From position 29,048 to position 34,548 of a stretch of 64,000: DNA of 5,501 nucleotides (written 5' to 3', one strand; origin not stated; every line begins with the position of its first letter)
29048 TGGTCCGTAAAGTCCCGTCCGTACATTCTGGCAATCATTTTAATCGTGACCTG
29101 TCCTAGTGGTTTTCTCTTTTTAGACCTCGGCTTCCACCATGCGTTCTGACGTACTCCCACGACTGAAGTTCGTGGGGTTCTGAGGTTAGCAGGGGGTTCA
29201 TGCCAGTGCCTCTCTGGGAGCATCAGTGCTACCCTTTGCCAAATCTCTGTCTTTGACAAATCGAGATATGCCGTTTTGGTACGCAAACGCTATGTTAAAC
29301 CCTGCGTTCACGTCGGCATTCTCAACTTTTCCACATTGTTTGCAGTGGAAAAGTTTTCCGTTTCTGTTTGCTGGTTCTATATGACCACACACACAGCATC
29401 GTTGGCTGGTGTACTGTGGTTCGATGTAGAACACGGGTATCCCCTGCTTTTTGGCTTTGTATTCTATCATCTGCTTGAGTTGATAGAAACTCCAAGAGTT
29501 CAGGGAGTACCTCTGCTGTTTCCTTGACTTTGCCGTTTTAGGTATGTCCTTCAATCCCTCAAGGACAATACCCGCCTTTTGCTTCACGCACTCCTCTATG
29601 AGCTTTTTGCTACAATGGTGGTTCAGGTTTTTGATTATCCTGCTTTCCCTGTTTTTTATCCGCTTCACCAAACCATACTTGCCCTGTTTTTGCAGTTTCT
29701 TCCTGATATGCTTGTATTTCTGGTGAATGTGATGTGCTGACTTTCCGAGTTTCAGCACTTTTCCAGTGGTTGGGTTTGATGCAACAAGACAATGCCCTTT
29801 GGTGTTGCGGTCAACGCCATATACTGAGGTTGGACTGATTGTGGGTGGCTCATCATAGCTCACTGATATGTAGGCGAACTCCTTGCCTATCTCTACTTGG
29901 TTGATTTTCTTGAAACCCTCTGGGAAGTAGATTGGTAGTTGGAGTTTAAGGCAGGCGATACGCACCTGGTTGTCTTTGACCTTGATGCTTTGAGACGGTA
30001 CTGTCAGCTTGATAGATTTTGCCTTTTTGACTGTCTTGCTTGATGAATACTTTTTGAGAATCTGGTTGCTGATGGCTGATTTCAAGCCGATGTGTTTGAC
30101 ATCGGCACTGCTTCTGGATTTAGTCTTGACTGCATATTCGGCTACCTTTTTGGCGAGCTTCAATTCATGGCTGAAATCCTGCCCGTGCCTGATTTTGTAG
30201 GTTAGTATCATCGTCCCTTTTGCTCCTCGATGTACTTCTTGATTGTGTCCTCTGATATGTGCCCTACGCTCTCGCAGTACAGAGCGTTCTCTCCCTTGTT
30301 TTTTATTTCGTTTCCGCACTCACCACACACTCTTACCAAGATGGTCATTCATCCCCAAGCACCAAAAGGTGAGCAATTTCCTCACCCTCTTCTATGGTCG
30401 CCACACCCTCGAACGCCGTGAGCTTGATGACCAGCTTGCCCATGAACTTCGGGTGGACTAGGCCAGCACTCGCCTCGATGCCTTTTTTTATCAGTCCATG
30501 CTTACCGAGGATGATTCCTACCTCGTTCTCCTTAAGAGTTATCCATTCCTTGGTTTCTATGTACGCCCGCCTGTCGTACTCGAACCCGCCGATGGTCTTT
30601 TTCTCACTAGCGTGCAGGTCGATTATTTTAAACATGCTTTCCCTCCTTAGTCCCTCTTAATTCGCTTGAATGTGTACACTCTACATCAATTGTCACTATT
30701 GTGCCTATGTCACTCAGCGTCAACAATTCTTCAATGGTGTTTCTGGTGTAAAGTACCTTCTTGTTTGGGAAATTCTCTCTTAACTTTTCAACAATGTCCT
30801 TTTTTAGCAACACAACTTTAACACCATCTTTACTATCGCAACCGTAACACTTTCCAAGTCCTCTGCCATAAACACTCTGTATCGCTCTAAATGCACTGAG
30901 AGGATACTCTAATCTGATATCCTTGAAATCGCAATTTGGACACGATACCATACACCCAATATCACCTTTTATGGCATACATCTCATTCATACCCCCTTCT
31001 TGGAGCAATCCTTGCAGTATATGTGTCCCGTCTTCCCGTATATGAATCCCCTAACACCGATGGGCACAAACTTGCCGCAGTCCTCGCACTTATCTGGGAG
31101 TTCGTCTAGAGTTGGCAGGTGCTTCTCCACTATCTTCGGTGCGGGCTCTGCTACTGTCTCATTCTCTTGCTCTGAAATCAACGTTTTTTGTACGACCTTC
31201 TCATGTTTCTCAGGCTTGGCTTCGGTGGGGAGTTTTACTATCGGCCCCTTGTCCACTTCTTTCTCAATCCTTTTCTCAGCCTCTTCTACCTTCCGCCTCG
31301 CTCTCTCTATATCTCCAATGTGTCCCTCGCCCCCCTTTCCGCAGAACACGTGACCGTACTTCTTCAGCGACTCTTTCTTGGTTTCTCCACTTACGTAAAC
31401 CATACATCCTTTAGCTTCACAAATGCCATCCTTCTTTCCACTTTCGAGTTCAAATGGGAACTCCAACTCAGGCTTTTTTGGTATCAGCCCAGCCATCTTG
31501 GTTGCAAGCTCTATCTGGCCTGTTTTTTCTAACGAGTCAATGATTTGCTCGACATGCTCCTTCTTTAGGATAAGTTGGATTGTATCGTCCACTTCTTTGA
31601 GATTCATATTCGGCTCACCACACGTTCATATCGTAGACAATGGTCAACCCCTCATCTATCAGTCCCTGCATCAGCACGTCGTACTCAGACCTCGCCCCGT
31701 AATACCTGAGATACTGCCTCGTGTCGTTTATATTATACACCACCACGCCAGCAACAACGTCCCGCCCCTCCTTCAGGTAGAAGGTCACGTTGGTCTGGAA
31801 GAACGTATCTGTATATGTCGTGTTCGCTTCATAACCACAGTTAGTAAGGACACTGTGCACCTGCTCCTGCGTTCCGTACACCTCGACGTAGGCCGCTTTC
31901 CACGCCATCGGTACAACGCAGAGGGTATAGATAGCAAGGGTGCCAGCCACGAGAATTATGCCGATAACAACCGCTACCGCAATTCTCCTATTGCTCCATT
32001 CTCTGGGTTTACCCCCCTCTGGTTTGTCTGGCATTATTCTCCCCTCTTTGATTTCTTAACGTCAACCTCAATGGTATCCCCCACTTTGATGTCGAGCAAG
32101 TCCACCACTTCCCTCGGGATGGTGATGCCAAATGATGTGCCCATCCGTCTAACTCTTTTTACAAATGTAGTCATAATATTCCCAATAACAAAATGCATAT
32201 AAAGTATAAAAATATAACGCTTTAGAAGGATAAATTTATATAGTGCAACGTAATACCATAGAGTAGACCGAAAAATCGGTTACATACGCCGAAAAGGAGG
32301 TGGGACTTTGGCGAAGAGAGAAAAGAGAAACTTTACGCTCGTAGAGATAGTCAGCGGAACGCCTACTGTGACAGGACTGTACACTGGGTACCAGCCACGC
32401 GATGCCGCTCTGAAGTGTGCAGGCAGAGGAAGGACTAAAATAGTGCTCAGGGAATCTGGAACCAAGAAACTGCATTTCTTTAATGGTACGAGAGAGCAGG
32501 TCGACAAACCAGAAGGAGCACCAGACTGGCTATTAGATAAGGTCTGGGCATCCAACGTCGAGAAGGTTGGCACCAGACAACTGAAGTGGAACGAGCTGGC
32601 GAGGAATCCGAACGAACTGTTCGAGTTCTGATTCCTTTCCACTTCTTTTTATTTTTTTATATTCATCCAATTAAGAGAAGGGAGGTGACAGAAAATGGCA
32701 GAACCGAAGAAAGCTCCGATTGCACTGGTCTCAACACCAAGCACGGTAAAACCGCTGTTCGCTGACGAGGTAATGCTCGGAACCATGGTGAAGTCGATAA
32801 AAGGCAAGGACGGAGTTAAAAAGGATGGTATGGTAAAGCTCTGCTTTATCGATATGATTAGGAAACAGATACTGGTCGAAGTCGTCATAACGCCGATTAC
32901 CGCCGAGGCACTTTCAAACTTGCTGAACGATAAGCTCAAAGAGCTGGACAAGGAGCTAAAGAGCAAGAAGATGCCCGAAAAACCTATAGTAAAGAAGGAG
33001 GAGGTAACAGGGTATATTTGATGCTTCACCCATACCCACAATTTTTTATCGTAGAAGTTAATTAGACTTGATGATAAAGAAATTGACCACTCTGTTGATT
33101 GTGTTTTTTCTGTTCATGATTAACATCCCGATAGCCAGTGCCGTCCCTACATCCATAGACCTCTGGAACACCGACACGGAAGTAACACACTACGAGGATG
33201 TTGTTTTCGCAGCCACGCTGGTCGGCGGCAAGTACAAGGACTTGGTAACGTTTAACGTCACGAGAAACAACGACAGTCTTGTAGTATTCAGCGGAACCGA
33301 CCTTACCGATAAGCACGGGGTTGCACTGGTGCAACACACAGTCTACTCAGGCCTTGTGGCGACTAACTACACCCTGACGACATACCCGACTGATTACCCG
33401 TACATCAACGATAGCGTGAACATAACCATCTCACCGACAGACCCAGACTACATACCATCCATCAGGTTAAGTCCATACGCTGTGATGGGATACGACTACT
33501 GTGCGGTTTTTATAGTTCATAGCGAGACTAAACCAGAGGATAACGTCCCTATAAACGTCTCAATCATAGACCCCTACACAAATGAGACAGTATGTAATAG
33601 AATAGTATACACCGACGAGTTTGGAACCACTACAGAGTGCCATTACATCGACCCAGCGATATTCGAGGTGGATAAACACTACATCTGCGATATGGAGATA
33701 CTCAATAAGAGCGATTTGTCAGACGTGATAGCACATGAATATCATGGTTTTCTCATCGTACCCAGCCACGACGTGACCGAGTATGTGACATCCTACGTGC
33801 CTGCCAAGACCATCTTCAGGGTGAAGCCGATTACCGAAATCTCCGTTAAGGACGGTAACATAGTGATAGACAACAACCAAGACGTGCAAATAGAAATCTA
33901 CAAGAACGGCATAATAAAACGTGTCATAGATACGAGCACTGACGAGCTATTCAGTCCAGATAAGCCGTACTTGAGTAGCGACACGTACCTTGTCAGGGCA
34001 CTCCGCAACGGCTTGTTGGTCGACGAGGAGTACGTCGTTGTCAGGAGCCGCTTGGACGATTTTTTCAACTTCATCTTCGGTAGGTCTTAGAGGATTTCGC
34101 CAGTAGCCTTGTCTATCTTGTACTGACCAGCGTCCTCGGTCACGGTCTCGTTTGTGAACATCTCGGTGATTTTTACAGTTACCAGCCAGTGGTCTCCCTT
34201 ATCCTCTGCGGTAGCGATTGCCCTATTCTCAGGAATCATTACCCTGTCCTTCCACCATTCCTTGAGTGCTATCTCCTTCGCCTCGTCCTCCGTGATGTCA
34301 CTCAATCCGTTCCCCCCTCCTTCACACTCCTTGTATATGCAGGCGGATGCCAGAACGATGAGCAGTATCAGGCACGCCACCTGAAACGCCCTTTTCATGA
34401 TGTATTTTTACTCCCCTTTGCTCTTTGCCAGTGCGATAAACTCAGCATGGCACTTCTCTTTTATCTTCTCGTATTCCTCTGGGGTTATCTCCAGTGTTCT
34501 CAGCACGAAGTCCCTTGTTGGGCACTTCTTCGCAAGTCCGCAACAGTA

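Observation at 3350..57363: Element-wide 17-bp semi-palindromic box (at least 27 copies) with block-wise polarity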

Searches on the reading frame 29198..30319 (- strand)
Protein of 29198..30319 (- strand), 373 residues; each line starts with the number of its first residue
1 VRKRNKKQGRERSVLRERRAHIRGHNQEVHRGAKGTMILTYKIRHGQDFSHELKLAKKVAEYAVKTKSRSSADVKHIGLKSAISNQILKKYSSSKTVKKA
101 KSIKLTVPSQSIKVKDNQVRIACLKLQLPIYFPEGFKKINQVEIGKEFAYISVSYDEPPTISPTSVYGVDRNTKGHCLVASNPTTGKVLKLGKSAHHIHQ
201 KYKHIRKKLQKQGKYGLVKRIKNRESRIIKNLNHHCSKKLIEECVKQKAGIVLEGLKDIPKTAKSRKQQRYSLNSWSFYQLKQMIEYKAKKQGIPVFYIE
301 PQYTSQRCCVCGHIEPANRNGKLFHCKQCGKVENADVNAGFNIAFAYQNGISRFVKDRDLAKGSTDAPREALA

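Call 10: search_protein_families(library=pfam, proteins=[window:29198-30319:-], max_evalue=0.01)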
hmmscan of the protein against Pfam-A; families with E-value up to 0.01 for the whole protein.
window:29198-30319:- (373 aa): 1 family
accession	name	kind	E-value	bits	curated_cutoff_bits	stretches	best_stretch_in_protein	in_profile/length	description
PF07282.18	Cas12f1-like_TNB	-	1.1e-23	83.6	26.3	1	278-343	1-60/60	Cas12f1-like, TNB domain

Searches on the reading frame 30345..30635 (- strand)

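Call 54: search_protein_families(library=pfam, proteins=[window:30345-30635:-], max_evalue=0.05)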
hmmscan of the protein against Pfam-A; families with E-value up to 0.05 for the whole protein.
window:30345-30635:- (96 aa): 2 families
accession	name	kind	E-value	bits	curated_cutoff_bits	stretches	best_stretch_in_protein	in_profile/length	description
PF00692.24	dUTPase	-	8.4e-06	26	22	1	6-92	17-101/129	dUTPase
PF22769.1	DCD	-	0.00073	20.1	27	1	26-91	81-149/153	dCTP deaminase-like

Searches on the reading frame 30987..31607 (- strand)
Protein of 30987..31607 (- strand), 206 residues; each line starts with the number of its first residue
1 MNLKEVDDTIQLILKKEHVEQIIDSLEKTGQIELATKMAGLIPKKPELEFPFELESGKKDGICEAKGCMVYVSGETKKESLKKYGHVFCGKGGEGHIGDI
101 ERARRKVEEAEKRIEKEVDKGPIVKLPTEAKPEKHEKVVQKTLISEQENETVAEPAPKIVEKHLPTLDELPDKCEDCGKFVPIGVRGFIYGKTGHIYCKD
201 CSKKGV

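Call 54: search_protein_families(library=pfam, proteins=[window:30987-31607:-], max_evalue=0.05)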
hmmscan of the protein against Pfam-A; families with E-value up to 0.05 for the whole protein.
window:30987-31607:- (206 aa): 3 families
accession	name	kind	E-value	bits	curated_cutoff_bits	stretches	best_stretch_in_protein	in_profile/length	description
PF09317.16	ACDH_C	-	0.023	14.8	25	1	86-154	202-270/284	Acyl-CoA dehydrogenase, C-terminal, bacterial type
PF22080.2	Dark_CARD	-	0.03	15.3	25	0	2-29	15-42/82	Dark, CARD domain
PF14634.12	zf-RING_5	-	0.05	14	27.9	0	173-204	1-31/43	zinc-RING finger domain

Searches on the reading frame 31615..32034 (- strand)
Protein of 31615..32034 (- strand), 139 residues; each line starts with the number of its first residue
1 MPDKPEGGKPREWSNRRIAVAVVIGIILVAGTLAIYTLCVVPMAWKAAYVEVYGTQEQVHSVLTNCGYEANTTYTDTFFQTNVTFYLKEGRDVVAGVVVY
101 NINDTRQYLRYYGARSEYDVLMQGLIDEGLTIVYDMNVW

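Call 54: search_protein_families(library=pfam, proteins=[window:31615-32034:-], max_evalue=0.05)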
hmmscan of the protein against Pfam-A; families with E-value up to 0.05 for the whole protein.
window:31615-32034:- (139 aa): 1 family
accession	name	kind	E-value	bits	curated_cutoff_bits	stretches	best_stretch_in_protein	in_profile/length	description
PF19629.4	DUF6133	-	0.032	14.8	27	0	17-42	26-51/65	Family of unknown function (DUF6133)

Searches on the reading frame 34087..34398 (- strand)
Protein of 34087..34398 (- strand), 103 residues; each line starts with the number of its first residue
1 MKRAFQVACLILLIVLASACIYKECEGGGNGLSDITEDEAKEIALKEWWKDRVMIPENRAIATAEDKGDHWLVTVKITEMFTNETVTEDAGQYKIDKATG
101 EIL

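Call 30: search_protein_families(library=pfam, proteins=[window:34087-34398:-], max_evalue=0.05)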
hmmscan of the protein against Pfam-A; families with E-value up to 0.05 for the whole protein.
window:34087-34398:- (103 aa): 1 family
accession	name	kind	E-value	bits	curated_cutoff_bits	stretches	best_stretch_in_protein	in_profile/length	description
PF03413.25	PepSY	-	0.0021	18.8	24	0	35-103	2-57/60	Peptidase propeptide and YPEB domain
